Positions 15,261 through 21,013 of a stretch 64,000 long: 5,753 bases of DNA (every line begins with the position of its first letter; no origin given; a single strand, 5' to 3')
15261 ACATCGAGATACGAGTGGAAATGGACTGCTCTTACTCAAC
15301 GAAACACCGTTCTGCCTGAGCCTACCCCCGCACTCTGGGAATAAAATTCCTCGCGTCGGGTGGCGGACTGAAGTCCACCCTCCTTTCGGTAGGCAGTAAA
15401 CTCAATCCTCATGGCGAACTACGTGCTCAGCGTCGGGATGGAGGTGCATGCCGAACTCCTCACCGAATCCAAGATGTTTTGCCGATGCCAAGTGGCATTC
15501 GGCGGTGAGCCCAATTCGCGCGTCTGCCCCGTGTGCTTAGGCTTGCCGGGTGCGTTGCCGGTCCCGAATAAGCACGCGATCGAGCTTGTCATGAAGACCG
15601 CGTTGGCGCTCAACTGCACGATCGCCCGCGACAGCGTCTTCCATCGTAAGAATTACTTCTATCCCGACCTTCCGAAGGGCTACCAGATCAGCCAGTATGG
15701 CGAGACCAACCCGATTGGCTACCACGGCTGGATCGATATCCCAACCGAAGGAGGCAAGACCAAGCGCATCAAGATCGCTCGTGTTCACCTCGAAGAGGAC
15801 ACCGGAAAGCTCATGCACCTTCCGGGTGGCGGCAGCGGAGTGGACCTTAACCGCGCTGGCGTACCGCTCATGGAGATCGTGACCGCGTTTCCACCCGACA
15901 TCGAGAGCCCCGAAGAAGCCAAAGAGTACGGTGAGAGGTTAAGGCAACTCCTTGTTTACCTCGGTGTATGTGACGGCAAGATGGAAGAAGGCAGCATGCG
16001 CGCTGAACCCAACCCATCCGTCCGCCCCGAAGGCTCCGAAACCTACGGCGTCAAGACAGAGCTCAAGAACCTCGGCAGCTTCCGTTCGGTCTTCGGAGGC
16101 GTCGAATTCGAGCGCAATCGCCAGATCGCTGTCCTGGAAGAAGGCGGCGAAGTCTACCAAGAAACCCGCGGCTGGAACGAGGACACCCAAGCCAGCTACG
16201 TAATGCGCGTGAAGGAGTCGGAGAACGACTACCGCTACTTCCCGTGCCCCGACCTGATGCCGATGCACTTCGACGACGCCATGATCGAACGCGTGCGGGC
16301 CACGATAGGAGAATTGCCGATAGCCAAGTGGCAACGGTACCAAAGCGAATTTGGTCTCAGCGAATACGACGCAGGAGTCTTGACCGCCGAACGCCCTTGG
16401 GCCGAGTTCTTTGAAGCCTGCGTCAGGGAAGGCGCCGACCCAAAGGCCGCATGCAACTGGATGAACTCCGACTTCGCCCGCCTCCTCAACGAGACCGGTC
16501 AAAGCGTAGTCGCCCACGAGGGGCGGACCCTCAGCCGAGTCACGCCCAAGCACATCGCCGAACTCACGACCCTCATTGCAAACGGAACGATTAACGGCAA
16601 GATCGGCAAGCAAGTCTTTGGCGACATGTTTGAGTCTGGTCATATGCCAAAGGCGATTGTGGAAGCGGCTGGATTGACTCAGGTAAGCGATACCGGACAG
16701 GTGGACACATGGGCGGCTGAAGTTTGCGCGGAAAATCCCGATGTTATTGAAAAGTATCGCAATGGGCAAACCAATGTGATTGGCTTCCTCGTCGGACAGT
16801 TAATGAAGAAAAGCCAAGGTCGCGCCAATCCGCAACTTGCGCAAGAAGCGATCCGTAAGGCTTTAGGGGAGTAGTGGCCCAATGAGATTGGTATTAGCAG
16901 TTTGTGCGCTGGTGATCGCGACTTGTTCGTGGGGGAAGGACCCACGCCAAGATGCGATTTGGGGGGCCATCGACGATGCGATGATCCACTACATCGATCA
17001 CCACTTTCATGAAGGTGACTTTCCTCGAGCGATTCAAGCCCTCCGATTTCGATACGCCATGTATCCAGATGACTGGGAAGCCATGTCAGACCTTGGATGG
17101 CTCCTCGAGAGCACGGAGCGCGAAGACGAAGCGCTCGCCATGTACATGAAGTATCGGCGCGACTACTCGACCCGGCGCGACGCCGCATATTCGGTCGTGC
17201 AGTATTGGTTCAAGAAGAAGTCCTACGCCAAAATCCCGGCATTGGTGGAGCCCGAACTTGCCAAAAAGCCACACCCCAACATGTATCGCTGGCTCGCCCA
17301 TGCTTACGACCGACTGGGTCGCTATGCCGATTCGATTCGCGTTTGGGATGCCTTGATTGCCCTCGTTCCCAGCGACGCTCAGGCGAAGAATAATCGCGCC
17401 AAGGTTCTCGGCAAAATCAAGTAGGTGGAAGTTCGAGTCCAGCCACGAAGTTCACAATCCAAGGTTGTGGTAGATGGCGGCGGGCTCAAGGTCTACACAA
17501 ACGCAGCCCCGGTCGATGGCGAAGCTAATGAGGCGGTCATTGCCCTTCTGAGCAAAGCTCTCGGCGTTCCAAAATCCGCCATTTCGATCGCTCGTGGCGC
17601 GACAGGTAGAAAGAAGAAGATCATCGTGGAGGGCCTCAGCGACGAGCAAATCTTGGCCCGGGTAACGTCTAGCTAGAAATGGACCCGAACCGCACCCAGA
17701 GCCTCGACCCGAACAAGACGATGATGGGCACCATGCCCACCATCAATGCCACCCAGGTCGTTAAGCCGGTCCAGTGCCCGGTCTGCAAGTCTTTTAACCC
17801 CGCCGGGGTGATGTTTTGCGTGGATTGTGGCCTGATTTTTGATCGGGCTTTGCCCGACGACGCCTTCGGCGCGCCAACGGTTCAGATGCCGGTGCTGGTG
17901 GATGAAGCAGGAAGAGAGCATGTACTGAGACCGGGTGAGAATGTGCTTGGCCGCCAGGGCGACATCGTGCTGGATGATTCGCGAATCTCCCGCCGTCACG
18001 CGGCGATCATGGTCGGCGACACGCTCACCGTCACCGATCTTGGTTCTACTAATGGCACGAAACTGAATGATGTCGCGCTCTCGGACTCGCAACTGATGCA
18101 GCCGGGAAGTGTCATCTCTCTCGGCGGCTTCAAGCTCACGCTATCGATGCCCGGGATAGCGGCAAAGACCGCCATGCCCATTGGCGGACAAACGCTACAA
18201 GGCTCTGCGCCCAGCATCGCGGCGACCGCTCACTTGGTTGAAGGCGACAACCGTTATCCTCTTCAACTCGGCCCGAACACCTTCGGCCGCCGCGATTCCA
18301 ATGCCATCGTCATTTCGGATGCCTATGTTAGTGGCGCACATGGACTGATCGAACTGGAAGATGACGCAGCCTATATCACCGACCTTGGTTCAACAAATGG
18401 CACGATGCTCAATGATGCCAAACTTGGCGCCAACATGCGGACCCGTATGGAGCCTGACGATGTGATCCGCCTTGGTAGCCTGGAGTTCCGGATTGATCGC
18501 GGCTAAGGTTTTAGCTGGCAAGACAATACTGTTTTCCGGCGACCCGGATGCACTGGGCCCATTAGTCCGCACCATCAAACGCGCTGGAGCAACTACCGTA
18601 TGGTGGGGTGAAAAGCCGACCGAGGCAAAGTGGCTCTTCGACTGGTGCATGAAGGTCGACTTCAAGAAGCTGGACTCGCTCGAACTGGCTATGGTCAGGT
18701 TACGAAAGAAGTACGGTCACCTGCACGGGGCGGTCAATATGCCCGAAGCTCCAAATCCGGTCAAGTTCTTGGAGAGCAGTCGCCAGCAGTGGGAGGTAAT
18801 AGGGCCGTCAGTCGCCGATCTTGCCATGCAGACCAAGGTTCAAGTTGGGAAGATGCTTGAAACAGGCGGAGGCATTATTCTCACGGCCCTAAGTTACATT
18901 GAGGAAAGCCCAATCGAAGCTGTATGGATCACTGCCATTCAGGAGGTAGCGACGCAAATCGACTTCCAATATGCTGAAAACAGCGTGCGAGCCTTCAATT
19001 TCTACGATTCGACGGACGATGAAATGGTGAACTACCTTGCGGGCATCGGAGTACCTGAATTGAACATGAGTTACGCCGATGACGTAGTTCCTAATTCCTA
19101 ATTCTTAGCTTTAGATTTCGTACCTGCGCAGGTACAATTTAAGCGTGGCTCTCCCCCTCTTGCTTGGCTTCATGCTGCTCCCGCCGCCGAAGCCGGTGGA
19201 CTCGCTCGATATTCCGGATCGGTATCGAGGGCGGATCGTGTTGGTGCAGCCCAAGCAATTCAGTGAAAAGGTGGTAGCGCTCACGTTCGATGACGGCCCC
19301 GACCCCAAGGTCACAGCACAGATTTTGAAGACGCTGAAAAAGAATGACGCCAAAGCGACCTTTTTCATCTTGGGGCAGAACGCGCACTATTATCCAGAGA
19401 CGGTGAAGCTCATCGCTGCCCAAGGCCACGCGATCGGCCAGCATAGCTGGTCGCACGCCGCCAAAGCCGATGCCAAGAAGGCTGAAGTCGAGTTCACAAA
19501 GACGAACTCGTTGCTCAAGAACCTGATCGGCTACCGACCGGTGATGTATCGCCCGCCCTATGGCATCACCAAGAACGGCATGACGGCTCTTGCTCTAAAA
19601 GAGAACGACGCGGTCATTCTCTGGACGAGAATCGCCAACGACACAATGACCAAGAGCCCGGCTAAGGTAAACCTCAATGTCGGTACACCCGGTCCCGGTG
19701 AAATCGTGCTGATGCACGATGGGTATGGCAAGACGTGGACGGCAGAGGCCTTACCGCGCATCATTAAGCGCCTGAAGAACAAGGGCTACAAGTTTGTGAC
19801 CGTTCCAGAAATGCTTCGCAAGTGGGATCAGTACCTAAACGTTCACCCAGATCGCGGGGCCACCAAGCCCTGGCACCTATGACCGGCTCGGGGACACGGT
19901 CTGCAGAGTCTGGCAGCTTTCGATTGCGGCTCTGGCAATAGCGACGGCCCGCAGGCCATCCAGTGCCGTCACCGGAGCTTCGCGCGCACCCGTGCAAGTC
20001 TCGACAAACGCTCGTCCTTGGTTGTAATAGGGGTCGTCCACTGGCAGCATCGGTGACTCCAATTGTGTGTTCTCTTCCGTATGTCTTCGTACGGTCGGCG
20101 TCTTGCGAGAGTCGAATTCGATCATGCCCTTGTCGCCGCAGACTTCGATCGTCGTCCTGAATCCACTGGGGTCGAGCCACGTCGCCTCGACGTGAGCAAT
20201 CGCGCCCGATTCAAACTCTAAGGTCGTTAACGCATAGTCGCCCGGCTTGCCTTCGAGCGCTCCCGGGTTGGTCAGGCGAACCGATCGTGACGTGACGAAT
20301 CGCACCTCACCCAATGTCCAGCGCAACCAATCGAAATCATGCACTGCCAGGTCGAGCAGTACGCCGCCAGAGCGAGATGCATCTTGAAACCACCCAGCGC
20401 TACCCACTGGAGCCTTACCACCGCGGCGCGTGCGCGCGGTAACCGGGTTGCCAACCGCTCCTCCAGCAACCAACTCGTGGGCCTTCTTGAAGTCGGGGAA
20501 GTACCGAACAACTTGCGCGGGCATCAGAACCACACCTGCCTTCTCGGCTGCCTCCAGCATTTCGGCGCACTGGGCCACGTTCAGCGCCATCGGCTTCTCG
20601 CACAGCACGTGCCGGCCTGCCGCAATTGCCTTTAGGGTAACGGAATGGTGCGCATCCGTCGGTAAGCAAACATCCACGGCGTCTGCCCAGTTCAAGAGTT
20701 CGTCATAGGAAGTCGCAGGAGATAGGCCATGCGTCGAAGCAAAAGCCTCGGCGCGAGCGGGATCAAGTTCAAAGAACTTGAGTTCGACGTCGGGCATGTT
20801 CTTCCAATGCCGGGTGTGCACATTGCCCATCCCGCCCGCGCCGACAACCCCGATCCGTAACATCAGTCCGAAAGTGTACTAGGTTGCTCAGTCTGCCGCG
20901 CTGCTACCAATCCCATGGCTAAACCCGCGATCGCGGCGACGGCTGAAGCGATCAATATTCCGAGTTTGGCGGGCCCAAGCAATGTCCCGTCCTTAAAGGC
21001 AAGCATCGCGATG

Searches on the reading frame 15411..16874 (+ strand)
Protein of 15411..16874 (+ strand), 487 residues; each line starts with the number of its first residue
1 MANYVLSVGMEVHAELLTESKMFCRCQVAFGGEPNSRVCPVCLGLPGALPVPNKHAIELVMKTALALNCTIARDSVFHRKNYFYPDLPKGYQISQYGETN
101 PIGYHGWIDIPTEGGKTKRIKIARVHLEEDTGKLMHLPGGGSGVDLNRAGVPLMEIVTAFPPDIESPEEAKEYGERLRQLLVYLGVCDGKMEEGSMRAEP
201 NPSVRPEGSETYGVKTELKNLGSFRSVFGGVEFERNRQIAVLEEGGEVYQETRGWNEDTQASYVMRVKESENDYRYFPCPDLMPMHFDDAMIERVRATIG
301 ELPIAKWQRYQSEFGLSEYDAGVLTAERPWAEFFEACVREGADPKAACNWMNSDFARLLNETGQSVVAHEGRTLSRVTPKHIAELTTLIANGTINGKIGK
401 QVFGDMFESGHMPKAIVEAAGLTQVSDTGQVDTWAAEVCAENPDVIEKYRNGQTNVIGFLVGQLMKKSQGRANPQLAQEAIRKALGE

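Call 8: search_protein_families(library=pfam, proteins=[window:15411-16874:+], max_evalue=0.01)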
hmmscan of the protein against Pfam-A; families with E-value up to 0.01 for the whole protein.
window:15411-16874:+ (487 aa): 2 families
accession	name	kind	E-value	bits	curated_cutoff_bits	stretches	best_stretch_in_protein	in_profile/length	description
PF02934.20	GatB_N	-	2.8e-106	355.2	23.4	1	7-293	2-277/277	GatB/GatE catalytic domain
PF02637.23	GatB_Yqey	-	2.4e-46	157.7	27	1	332-485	1-148/148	GatB domain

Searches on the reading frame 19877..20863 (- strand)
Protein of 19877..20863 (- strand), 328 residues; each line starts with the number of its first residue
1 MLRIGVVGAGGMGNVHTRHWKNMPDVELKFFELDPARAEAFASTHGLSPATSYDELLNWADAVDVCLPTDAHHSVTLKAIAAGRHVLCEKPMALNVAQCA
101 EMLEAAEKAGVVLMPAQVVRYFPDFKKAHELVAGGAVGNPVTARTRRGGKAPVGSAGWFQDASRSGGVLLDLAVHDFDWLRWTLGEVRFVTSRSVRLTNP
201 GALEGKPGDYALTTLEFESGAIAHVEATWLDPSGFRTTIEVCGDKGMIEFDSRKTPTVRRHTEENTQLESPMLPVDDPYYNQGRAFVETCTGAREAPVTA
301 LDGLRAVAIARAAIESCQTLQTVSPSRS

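Call 7: search_protein_families(library=pfam, proteins=[window:19877-20863:-], max_evalue=0.01)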
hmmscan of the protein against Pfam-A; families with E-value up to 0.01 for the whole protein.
window:19877-20863:- (328 aa): 4 families
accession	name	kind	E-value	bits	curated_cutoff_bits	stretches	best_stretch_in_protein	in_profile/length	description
PF01408.29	GFO_IDH_MocA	-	2.8e-28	99.5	24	1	2-115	1-118/120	Oxidoreductase family, NAD-binding Rossmann fold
PF22725.1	GFO_IDH_MocA_C3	-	3e-27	95.5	27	1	125-249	1-124/124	GFO/IDH/MocA C-terminal domain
PF02894.22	GFO_IDH_MocA_C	-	3.3e-23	83.1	22.9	1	130-323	2-216/218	Oxidoreductase family, C-terminal alpha/beta domain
PF03446.21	NAD_binding_2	-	0.00059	20.3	21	1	3-78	1-74/161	NAD binding domain of 6-phosphogluconate dehydrogenase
